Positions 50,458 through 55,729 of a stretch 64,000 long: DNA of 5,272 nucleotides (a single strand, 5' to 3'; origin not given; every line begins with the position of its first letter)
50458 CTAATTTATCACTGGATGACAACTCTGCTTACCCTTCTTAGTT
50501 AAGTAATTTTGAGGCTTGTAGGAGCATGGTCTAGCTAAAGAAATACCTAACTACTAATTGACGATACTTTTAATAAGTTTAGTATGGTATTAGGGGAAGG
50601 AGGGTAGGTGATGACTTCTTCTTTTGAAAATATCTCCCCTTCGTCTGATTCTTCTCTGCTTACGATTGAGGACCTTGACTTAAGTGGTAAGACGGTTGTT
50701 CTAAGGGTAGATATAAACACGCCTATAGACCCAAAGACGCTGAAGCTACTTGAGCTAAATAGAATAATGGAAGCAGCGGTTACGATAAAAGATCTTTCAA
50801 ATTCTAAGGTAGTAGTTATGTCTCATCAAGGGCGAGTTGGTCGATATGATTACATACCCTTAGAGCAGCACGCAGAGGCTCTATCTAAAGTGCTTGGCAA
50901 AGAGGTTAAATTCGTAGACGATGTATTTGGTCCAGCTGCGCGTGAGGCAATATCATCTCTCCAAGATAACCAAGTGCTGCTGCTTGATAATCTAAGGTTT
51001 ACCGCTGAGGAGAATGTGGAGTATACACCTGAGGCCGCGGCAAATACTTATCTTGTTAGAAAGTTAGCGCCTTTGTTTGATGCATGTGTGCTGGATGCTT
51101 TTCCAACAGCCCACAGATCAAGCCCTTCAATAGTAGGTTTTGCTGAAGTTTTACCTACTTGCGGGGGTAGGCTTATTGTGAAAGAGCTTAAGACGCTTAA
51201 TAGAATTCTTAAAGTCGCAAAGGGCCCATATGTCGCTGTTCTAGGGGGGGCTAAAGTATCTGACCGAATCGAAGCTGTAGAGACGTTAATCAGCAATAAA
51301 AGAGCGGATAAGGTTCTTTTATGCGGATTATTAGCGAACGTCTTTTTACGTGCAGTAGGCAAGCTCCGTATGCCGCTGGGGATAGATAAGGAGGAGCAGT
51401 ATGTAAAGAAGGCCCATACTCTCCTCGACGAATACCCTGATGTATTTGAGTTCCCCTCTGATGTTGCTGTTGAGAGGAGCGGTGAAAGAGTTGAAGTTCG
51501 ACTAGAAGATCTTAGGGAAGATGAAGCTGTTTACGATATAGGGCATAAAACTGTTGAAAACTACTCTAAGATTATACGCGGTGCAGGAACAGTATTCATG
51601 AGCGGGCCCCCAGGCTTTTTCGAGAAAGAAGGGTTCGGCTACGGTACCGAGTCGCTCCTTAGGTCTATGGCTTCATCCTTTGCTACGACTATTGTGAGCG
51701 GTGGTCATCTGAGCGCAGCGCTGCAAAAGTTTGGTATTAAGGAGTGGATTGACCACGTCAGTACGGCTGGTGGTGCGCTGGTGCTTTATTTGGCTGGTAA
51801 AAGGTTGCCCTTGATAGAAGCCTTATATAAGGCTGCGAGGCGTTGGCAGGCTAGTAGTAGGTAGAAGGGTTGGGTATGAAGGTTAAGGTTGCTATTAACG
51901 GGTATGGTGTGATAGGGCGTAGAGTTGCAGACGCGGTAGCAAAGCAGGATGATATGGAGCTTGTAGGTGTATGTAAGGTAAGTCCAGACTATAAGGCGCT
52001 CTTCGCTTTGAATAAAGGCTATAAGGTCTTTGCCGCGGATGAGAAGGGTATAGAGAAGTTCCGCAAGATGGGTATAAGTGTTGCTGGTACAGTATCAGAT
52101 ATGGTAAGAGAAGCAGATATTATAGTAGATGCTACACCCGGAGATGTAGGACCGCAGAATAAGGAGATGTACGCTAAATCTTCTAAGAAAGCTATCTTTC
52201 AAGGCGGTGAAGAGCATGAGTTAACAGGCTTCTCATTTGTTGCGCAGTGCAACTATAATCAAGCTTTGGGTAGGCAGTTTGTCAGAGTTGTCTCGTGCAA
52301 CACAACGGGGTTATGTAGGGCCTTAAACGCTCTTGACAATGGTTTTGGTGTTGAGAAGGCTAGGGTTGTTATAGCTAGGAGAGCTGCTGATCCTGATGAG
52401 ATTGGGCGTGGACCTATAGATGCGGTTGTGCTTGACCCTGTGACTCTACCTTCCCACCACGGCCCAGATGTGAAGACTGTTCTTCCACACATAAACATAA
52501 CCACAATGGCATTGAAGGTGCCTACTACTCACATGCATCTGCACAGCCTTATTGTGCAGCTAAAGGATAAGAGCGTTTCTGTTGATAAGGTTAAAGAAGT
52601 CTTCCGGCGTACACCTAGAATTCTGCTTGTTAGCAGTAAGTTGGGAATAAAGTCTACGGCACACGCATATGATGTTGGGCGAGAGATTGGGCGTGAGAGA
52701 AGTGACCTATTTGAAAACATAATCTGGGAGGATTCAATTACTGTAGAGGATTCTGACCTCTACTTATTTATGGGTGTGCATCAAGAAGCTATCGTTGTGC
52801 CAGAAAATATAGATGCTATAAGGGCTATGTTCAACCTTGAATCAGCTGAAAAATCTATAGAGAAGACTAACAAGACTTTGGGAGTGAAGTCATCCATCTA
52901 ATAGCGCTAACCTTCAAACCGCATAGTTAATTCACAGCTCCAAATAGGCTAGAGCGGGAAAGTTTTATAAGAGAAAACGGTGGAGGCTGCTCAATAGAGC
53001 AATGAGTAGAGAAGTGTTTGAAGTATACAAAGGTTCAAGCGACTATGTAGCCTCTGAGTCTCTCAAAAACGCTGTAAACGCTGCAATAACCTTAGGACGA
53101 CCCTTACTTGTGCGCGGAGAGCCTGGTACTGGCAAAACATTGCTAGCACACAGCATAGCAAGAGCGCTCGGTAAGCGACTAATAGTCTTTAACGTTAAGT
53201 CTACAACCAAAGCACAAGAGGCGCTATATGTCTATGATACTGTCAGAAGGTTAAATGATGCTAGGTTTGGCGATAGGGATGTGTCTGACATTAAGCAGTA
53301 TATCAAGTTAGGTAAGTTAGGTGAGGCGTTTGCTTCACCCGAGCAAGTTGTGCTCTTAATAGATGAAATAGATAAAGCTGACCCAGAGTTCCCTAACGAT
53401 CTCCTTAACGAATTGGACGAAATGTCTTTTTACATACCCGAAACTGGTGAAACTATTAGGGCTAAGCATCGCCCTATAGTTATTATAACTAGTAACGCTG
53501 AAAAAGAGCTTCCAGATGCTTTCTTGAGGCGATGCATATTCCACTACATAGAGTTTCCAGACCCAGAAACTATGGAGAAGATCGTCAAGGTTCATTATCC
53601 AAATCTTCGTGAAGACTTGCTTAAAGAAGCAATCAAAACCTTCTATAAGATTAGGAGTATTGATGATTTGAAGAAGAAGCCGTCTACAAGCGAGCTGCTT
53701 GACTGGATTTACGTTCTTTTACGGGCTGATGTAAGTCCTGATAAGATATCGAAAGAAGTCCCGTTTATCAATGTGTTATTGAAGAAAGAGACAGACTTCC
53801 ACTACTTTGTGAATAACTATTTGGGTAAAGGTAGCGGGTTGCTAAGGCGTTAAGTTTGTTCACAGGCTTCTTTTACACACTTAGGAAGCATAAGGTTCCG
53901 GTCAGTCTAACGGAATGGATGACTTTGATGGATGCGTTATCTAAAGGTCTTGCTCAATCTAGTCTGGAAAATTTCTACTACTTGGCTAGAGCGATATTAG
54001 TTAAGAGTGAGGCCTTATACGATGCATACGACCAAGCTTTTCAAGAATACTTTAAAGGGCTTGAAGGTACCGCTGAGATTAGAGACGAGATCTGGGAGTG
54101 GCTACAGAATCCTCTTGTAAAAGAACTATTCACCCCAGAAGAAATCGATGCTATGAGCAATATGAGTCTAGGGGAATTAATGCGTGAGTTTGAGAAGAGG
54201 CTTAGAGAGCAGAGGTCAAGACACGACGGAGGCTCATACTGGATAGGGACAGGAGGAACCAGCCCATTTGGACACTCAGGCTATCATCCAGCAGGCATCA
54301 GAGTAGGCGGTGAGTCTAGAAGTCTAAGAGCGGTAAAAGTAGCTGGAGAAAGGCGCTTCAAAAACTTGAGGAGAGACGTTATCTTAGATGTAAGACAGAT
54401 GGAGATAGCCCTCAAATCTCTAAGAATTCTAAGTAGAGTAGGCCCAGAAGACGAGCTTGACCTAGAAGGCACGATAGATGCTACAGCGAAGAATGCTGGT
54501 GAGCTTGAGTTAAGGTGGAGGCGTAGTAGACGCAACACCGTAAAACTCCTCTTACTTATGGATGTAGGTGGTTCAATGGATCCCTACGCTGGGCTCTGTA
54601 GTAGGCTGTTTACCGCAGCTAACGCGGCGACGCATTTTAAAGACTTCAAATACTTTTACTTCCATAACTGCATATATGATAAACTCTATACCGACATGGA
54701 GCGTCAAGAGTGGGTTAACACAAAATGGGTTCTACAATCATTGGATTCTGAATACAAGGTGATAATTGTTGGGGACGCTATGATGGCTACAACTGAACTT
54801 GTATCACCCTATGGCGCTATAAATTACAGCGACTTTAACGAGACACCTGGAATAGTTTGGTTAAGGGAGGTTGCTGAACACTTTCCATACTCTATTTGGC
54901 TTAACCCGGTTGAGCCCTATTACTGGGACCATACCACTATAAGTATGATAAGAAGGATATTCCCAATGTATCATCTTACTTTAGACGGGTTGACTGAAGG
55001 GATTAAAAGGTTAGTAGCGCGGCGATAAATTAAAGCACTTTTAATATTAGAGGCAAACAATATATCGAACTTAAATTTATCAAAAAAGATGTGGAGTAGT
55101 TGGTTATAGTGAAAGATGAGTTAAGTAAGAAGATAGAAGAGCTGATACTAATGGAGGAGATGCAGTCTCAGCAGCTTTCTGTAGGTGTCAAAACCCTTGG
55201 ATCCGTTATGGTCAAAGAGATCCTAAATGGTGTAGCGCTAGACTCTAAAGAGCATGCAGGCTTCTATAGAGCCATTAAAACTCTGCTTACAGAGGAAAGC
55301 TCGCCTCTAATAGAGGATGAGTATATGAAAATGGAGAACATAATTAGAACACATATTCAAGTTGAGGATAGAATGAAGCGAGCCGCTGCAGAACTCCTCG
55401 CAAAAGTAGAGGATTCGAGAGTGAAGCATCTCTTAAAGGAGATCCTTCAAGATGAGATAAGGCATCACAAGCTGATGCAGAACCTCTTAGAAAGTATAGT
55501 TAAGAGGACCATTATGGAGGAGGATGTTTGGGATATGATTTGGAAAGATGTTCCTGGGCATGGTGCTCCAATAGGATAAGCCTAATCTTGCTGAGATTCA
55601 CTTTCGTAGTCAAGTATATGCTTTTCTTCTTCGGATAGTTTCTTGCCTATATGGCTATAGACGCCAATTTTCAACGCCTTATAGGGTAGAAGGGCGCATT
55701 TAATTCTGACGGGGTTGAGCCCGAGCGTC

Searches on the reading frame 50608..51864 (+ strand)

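Call 37: search_protein_families(library=pfam, proteins=[window:50608-51864:+], max_evalue=0.001)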
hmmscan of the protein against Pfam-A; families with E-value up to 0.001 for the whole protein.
window:50608-51864:+ (418 aa): 1 family
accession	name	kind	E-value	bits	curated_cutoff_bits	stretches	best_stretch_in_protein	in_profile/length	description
PF00162.24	PGK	-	4.5e-108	362.1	27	1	20-398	1-379/379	Phosphoglycerate kinase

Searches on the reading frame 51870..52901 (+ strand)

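Call 37: search_protein_families(library=pfam, proteins=[window:51870-52901:+], max_evalue=0.001)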
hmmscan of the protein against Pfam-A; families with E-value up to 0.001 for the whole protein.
window:51870-52901:+ (343 aa): 3 families
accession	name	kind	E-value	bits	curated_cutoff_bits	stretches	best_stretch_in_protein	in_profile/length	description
PF02800.25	Gp_dh_C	-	3.8e-25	88.7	24.4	1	148-299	1-154/158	Glyceraldehyde 3-phosphate dehydrogenase, C-terminal domain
PF00044.30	Gp_dh_N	-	2.2e-07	31.5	31.7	1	5-50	1-45/101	Glyceraldehyde 3-phosphate dehydrogenase, NAD binding domain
PF01113.26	DapB_N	-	2.4e-07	31.3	25.6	1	5-109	1-95/124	Dihydrodipicolinate reductase, N-terminus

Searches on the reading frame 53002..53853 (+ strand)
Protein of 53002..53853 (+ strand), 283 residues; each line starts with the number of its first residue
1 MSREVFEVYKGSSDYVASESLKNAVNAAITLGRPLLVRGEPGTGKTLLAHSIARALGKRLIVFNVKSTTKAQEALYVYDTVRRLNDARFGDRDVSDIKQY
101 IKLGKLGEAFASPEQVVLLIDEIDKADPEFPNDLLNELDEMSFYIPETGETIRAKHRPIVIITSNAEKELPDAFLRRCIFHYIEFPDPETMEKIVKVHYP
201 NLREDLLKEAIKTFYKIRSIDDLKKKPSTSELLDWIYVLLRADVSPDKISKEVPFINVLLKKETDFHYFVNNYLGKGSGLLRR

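Call 59: search_protein_families(library=pfam, proteins=[window:53002-53853:+], max_evalue=0.001)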
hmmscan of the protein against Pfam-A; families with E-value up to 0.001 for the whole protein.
window:53002-53853:+ (283 aa): 15 families
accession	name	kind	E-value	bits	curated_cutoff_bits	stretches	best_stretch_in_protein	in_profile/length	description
PF07728.20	AAA_5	-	7.5e-14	52.4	22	1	35-178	2-139/139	AAA domain (dynein-related subfamily)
PF00004.35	AAA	-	9.9e-14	52.3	21.2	1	36-179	2-124/131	ATPase family associated with various cellular activities (AAA)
PF07724.20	AAA_2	-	8.5e-11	42.6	27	1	36-173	7-132/166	AAA domain (Cdc48 subfamily)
PF13401.12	AAA_22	-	3e-08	34.5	27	1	34-140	7-106/130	AAA domain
PF13191.12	AAA_16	-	2e-07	32.1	32.6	1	21-131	12-149/167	AAA ATPase domain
PF00158.32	Sigma54_activat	-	1e-06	29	20.2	0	19-58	9-48/168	Sigma-54 interaction domain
PF05729.18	NACHT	-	1.7e-05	25.2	26.7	1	33-132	1-99/167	NACHT domain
PF14532.12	Sigma54_activ_2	-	3.4e-05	24.5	25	0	18-138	7-93/138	Sigma-54 interaction domain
PF07726.17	AAA_3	-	0.00012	22.5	27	0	35-59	2-26/131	ATPase family associated with various cellular activities (AAA)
PF20030.5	bpMoxR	-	0.00013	21.6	27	0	13-174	12-156/205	MoxR domain in the MoxR-vWA-beta-propeller ternary systems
PF06068.19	TIP49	-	0.00034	20.3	23.8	1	29-62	47-80/347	TIP49 P-loop domain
PF00910.28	RNA_helicase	-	0.00045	21.1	21.5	0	36-78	2-47/105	RNA helicase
PF09848.15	SLFN-g3_helicase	-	0.00054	19.8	24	1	35-122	4-87/354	Schlafen group 3, DNA/RNA helicase domain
PF20720.3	nSTAND3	-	0.00063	19.9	27.2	0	15-75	1-61/155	Novel STAND NTPase 3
PF13245.12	AAA_19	-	0.00076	20.1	25.1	0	24-139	4-115/134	AAA domain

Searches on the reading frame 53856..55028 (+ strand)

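Call 37: search_protein_families(library=pfam, proteins=[window:53856-55028:+], max_evalue=0.001)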
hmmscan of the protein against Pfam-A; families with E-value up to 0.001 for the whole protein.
window:53856-55028:+ (390 aa): 1 family
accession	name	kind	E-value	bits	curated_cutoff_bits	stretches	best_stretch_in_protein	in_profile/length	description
PF05762.20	VWA_CoxE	-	1.1e-09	38.6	26.4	1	186-273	12-100/222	VWA domain containing CoxE-like protein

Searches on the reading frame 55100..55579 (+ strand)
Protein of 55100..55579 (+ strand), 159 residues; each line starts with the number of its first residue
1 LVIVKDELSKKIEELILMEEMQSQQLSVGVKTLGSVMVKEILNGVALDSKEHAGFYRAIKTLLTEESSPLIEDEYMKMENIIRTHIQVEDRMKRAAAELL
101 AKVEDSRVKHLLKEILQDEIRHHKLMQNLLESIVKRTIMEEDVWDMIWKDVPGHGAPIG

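Call 59: search_protein_families(library=pfam, proteins=[window:55100-55579:+], max_evalue=0.001)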
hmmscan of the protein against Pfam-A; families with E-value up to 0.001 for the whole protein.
window:55100-55579:+ (159 aa): 2 families
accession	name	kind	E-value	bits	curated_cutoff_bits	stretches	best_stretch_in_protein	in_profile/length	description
PF02915.23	Rubrerythrin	-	1.3e-05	26.1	22.8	1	34-129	27-136/137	Rubrerythrin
PF03405.20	FA_desaturase_2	-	0.00074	18.9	22.7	0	96-136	172-212/325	Fatty acid desaturase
